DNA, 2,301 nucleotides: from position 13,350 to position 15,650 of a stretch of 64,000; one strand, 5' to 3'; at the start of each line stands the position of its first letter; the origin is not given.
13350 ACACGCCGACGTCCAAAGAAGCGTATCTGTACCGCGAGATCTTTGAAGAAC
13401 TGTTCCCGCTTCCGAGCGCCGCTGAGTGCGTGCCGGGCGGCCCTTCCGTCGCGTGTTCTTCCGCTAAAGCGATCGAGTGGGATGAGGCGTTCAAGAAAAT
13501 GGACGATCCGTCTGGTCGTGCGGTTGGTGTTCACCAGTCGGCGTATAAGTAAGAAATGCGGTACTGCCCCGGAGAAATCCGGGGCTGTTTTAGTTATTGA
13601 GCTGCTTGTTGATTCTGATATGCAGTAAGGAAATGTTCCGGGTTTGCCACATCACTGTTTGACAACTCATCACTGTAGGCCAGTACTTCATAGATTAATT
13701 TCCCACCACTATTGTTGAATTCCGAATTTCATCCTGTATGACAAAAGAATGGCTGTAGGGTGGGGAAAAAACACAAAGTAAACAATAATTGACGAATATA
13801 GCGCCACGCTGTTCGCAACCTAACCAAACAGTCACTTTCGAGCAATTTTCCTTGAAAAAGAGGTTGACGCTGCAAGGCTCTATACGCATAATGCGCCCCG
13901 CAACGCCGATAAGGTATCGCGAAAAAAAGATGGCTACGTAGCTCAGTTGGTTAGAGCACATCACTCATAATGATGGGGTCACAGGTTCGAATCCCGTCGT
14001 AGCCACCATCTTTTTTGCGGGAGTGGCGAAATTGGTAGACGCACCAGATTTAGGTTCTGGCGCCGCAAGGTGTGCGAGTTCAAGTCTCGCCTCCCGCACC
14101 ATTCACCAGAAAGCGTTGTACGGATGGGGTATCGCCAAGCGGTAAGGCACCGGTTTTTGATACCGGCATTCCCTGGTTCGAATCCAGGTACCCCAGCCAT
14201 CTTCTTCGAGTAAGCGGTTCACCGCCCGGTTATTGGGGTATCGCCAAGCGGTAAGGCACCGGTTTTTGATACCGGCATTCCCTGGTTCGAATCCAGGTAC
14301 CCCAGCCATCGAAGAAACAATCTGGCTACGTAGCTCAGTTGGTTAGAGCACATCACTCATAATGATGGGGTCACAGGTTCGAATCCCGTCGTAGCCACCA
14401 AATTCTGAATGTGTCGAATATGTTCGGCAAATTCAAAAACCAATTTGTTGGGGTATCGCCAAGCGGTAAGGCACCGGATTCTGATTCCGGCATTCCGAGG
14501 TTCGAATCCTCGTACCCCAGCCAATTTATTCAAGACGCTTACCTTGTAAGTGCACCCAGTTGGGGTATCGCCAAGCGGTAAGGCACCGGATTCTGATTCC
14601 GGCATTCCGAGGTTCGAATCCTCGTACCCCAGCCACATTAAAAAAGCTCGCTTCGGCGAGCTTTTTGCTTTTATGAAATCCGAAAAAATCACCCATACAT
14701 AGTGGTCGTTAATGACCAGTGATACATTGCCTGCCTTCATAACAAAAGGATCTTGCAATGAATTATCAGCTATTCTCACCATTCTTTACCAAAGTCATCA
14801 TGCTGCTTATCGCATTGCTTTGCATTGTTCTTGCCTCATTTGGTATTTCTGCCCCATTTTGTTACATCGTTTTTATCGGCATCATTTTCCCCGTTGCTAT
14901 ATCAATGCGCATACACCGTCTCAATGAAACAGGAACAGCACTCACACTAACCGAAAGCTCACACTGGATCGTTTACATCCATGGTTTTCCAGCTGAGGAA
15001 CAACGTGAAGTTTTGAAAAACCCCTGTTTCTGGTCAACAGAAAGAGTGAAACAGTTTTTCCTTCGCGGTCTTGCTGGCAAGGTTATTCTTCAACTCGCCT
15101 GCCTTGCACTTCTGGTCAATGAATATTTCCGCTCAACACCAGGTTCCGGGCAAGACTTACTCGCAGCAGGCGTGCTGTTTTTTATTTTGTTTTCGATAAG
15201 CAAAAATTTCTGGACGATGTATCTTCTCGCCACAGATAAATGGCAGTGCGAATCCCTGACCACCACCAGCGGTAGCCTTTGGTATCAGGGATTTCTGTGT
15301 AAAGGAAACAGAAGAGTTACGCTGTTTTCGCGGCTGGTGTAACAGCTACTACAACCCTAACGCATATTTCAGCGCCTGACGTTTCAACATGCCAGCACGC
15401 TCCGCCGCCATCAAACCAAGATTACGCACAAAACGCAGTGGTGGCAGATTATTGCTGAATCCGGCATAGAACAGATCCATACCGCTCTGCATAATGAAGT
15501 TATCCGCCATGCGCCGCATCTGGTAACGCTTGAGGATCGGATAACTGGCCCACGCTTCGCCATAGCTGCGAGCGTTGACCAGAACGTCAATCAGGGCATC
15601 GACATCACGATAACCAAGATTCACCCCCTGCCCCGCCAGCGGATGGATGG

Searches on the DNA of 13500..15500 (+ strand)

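Call 4: search_dna_similar(query=window:14636-15348:+, collection=ecoli_genomes, mode=near, max_rows=30, rows=spread)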
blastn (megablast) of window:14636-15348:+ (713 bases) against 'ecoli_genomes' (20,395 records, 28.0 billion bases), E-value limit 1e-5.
Records with a match: 5362; places in all: 5364; records where one place covers at least 80% of the query: 9.
Genomes with a match: 5362 of 5426; with a place that covers at least 80% of the query: 9. Places per genome that has any: lowest 1, median 1, highest 2. On chromosomes: 5363 places; on plasmids: 1.
Best place of each record, by identity: >=99% 3438; 95-99% 1924.
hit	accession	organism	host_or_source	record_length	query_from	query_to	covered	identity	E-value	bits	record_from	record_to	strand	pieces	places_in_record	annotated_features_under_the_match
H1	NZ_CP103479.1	Escherichia coli strain 4621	Homo sapiens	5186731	1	713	100%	100.0%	0e+0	1317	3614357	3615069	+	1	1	hypothetical protein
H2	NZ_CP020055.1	Escherichia coli strain AR_0069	missing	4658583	1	40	6%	97.5%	2e-8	69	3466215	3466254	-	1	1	none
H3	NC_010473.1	Escherichia coli str. K-12 substr. DH10B strain K-12 ...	-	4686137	1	40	6%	97.5%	2e-8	69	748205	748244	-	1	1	none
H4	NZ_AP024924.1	Escherichia coli O145:H28 strain 16003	Homo sapiens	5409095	1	40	6%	97.5%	2e-8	69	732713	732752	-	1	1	none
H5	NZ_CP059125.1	Escherichia coli strain EC45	Homo sapiens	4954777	1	40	6%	97.5%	2e-8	69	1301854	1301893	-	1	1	none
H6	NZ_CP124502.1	Escherichia coli strain AVS0970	wastewater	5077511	1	40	6%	97.5%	2e-8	69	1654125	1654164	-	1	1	none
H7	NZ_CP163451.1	Escherichia coli strain M2021-10044802/2-E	cattle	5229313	1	40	6%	97.5%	2e-8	69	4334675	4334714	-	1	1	none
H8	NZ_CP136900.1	Escherichia coli strain LI60C3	Mus musculus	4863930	1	40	6%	97.5%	2e-8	69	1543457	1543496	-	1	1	none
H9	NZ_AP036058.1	Escherichia coli strain FS1576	not collected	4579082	1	40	6%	97.5%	2e-8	69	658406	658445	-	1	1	none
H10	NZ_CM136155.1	Escherichia coli strain PRO_A-1490-6W-A_ESBL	Homo sapiens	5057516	1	40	6%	97.5%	2e-8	69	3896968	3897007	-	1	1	none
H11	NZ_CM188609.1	Escherichia coli strain BRG214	Homo sapiens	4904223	1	40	6%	97.5%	2e-8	69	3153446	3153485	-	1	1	none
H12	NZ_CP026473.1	Escherichia coli strain KBN10P04869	Homo sapiens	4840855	1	37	5%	100.0%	2e-8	69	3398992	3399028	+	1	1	none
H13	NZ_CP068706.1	Escherichia coli strain J53-p1-pV-hybrid-1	conjugation assay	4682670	1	37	5%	100.0%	2e-8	69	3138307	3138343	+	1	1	none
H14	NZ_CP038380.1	Escherichia coli O157:H7 strain E32511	Homo sapiens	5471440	1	37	5%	100.0%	2e-8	69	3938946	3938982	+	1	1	none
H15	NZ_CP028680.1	Escherichia coli strain 113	cattle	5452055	1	37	5%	100.0%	2e-8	69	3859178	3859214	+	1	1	none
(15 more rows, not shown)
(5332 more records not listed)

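Call 6: search_dna_similar(query=window:14700-15345:+, collection=ecoli_genomes, mode=distant, max_rows=30)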
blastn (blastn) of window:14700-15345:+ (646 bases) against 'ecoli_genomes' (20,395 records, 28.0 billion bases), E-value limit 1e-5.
Records with a match: 9; places in all: 9; records where one place covers at least 80% of the query: 9.
Genomes with a match: 9 of 5426; with a place that covers at least 80% of the query: 9. Places per genome that has any: lowest 1, median 1, highest 1. On chromosomes: 9 places; on plasmids: 0.
Best place of each record, by identity: >=99% 7; 95-99% 2.
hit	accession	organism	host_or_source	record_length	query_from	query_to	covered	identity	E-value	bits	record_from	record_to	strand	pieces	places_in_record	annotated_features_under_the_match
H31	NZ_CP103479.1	Escherichia coli strain 4621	Homo sapiens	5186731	1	646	100%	100.0%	0e+0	1166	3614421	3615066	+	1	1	hypothetical protein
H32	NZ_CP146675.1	Escherichia coli strain MS 69-1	Homo sapiens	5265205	1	646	100%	100.0%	0e+0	1166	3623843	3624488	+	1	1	hypothetical protein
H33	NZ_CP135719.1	Escherichia coli strain TUM1226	missing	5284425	1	646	100%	100.0%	0e+0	1166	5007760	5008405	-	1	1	hypothetical protein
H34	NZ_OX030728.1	Escherichia coli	Homo sapiens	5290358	1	646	100%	100.0%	0e+0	1166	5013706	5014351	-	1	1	hypothetical protein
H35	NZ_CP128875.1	Escherichia coli strain TUM14771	Homo sapiens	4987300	1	646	100%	99.8%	0e+0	1161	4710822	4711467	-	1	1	hypothetical protein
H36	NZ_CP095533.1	Escherichia coli strain GN02461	Homo sapiens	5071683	1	646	100%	99.8%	0e+0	1161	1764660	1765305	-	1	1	hypothetical protein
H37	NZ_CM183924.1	Escherichia coli strain GMF054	Homo sapiens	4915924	1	646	100%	99.8%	0e+0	1161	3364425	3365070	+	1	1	hypothetical protein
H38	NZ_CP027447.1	Escherichia coli strain 2014C-3075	Homo sapiens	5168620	1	646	100%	97.4%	0e+0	1089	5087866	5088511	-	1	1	hypothetical protein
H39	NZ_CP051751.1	Escherichia coli strain SCU-301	Homo sapiens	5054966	1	646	100%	97.4%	0e+0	1089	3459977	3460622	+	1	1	hypothetical protein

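Call 7: get_annotated_region(hit=H3, flank=1500)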
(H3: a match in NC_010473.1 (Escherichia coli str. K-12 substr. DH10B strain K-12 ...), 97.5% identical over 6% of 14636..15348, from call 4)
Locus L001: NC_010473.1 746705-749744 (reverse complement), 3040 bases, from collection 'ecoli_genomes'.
description: Escherichia coli str. K-12 substr. DH10B, complete sequence
organism: Escherichia coli str. K-12 substr. DH10B strain K-12 substr. DH10B (NCBI taxid 316385)
replicon: chromosome; assembly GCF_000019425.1
host: -; source: -; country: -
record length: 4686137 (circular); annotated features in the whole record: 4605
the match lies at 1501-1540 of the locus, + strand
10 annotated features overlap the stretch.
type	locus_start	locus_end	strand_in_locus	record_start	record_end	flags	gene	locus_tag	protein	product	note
CDS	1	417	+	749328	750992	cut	asnB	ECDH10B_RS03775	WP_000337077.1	asparagine synthase B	-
tRNA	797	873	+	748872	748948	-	-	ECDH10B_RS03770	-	tRNA-Met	-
tRNA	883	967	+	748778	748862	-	-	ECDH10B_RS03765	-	tRNA-Leu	-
tRNA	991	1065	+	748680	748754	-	-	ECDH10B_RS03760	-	tRNA-Gln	-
tRNA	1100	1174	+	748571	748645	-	-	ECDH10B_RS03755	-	tRNA-Gln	-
tRNA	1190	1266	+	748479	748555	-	-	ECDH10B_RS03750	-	tRNA-Met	-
tRNA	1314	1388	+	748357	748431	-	-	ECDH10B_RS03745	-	tRNA-Gln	-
tRNA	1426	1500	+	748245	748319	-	-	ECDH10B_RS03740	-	tRNA-Gln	-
CDS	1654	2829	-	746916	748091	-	ubiF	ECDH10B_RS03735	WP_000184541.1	3-demethoxyubiquinol 3-hydroxylase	-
CDS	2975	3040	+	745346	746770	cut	miaB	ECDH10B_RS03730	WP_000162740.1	tRNA (N6-isopentenyl adenosine(37)-C2)-methylthiotransferase MiaB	-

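Call 8: get_annotated_region(hit=H1, flank=3000)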
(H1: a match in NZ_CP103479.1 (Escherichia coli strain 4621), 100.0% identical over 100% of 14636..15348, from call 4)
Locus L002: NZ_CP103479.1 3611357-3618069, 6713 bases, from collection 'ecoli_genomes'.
description: Escherichia coli strain 4621 chromosome, complete genome
organism: Escherichia coli strain 4621 (NCBI taxid 562)
replicon: chromosome; assembly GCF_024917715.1
host: Homo sapiens; source: blood; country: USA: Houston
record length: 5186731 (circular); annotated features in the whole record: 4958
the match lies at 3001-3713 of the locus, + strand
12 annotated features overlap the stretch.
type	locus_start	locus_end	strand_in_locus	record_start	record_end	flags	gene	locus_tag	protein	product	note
CDS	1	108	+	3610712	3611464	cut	nagD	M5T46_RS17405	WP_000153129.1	ribonucleotide monophosphatase NagD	-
CDS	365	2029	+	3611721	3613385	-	asnB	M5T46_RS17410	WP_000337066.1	asparagine synthase B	-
tRNA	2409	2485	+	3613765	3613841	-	-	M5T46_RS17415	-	tRNA-Met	-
tRNA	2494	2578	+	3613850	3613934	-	-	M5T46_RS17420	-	tRNA-Leu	-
tRNA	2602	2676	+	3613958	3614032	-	-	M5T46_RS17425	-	tRNA-Gln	-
tRNA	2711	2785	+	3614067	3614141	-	-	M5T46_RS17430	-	tRNA-Gln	-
tRNA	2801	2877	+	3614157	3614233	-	-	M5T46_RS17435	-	tRNA-Met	-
tRNA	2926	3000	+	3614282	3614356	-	-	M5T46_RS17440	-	tRNA-Gln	-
CDS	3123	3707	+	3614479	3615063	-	-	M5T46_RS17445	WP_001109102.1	hypothetical protein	-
CDS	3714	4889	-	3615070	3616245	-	ubiF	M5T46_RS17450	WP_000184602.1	3-demethoxyubiquinol 3-hydroxylase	-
CDS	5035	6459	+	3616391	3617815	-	miaB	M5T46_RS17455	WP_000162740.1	tRNA (N6-isopentenyl adenosine(37)-C2)-methylthiotransferase MiaB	-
CDS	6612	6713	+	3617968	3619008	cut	ybeZ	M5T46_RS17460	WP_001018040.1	PhoH family protein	-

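Call 33: get_annotated_region(hit=H38, flank=3000)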
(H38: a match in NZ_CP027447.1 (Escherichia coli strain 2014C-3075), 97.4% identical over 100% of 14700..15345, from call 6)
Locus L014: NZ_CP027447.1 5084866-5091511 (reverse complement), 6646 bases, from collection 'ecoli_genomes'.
description: Escherichia coli strain 2014C-3075 chromosome, complete genome
organism: Escherichia coli strain 2014C-3075 (NCBI taxid 562)
replicon: chromosome; assembly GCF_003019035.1
host: Homo sapiens; source: stool; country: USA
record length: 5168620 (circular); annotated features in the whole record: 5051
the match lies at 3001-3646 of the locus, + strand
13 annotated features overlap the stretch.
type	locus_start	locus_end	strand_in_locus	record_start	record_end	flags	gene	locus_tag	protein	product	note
CDS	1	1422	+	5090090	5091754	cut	asnB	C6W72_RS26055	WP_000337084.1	asparagine synthase B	-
CDS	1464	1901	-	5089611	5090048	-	-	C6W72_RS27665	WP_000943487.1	hypothetical protein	-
tRNA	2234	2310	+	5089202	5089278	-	-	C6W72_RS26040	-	tRNA-Met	-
tRNA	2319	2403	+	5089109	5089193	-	-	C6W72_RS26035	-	tRNA-Leu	-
tRNA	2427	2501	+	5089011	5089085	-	-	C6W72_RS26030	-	tRNA-Gln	-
tRNA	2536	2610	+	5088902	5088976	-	-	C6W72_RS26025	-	tRNA-Gln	-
tRNA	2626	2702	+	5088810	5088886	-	-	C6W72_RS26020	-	tRNA-Met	-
tRNA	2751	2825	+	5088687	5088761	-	-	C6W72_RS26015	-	tRNA-Gln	-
tRNA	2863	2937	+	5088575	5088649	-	-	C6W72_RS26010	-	tRNA-Gln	-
CDS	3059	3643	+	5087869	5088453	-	-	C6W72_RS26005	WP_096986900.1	hypothetical protein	-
CDS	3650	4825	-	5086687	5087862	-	ubiF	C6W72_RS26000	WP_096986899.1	3-demethoxyubiquinol 3-hydroxylase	-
CDS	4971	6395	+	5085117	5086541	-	miaB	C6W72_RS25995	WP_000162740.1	tRNA (N6-isopentenyl adenosine(37)-C2)-methylthiotransferase MiaB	-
CDS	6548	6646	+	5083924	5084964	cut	ybeZ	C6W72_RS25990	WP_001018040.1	PhoH family protein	-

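Call 34: get_annotated_region(hit=H35, flank=3000)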
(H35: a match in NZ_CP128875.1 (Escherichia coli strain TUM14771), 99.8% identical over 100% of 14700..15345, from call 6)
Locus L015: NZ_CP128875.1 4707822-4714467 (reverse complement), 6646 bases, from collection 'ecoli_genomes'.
description: Escherichia coli strain TUM14771 chromosome, complete genome
organism: Escherichia coli strain TUM14771 (NCBI taxid 562)
replicon: chromosome; assembly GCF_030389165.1
host: Homo sapiens; source: feces; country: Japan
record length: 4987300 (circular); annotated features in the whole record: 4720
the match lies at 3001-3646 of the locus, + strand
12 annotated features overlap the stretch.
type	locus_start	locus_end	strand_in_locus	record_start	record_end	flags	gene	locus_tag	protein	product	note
CDS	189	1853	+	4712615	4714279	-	asnB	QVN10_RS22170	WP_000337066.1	asparagine synthase B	-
tRNA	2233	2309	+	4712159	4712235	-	-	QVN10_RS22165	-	tRNA-Met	-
tRNA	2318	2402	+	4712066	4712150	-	-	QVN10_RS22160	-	tRNA-Leu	-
tRNA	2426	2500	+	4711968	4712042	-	-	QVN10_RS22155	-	tRNA-Gln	-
tRNA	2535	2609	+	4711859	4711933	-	-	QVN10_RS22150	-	tRNA-Gln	-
tRNA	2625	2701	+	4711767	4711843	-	-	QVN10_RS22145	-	tRNA-Met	-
tRNA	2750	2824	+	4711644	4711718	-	-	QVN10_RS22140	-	tRNA-Gln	-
tRNA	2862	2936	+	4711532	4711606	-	-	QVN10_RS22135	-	tRNA-Gln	-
CDS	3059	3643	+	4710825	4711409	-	-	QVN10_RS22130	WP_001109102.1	hypothetical protein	-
CDS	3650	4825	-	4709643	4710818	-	ubiF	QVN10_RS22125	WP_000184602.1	3-demethoxyubiquinol 3-hydroxylase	-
CDS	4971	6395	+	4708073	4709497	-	miaB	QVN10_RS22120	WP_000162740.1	tRNA (N6-isopentenyl adenosine(37)-C2)-methylthiotransferase MiaB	-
CDS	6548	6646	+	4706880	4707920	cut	ybeZ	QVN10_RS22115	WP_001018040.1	PhoH family protein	-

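Call 51: search_rna_families(source=window, start=13500, end=15500, threshold=evalue, max_evalue=1)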
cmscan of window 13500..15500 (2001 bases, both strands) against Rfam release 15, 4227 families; matches with E-value up to 1: 14.
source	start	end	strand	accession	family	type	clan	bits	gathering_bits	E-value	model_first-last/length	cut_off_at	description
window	13932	14005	+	RF00005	tRNA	Gene; tRNA;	CL00001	71.1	29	4.8e-15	1-71/71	no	tRNA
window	14324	14397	+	RF00005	tRNA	Gene; tRNA;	CL00001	71.1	29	4.8e-15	1-71/71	no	tRNA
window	14125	14196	+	RF00005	tRNA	Gene; tRNA;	CL00001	62.1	29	1.5e-12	1-71/71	no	tRNA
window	14234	14305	+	RF00005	tRNA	Gene; tRNA;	CL00001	62.1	29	1.5e-12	1-71/71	no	tRNA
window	14449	14520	+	RF00005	tRNA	Gene; tRNA;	CL00001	62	29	1.5e-12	1-71/71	no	tRNA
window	14561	14632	+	RF00005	tRNA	Gene; tRNA;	CL00001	62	29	1.5e-12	1-71/71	no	tRNA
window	14017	14098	+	RF00005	tRNA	Gene; tRNA;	CL00001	57.6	29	2.5e-11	1-71/71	no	tRNA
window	13932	14006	-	RF04354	Plastid-ycf2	Cis-reg;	-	32.1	65.7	0.00029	1-75/75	no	Plastid-ycf2 5UTR RNA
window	14324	14398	-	RF04354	Plastid-ycf2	Cis-reg;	-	32.1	65.7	0.00029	1-75/75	no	Plastid-ycf2 5UTR RNA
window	14554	14666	+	RF02144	rsmX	Gene;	CL00106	23.4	56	0.1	1-114/114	no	rsmX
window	14561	14633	-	RF04354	Plastid-ycf2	Cis-reg;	-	22.2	65.7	0.15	1-75/75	no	Plastid-ycf2 5UTR RNA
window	14579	14666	+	RF01386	isrB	Gene; sRNA;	-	21.7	35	0.46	1-87/87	no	isrB Hfq binding RNA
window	14640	14666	+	RF01400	istR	Gene; antitoxin;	-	21.1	45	0.22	103-129/130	no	istR Hfq binding RNA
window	15234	15292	-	RF00405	SNORA44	Gene; snRNA; snoRNA; HACA-box;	CL00036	19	55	0.47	1-131/131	no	Small nucleolar RNA SNORA44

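Call 66: search_dna_similar(query=L027:4880-5650:+, collection=plasmids, mode=near, max_rows=5)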
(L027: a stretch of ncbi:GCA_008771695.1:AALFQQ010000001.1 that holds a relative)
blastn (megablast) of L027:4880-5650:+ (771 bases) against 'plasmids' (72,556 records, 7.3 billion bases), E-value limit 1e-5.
No match.

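Call 97: search_dna_similar(query=L001:1541-1653:+, collection=ecoli_genomes, mode=distant, max_rows=5, max_evalue=0.001)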
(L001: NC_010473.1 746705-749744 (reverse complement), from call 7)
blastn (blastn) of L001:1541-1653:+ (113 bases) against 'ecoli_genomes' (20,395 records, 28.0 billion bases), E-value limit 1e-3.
Records with a match: 5456; places in all: 117702; records where one place covers at least 80% of the query: 5363.
Genomes with a match: 5425 of 5426; with a place that covers at least 80% of the query: 5363. Places per genome that has any: lowest 7, median 22, highest 35. On chromosomes: 117636 places; on plasmids: 66.
Best place of each record, by identity: >=99% 3716; 95-99% 513; 90-95% 1160; 80-90% 66; 60-80% 1.
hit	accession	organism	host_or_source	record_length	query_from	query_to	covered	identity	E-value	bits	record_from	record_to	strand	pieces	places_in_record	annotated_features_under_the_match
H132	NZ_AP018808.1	Escherichia coli strain E2865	Bos taurus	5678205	1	113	100%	100.0%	4e-50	205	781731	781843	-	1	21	none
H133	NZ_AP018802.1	Escherichia coli strain E2863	Bos taurus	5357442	1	113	100%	100.0%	4e-50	205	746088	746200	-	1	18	none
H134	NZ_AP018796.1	Escherichia coli strain E2855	Bos taurus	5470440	1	113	100%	100.0%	4e-50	205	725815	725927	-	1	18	none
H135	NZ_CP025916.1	Escherichia coli strain 120899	Homo sapiens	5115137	1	113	100%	100.0%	4e-50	205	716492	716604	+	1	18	none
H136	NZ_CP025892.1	Escherichia coli strain 503025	Homo sapiens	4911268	1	113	100%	100.0%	4e-50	205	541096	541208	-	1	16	none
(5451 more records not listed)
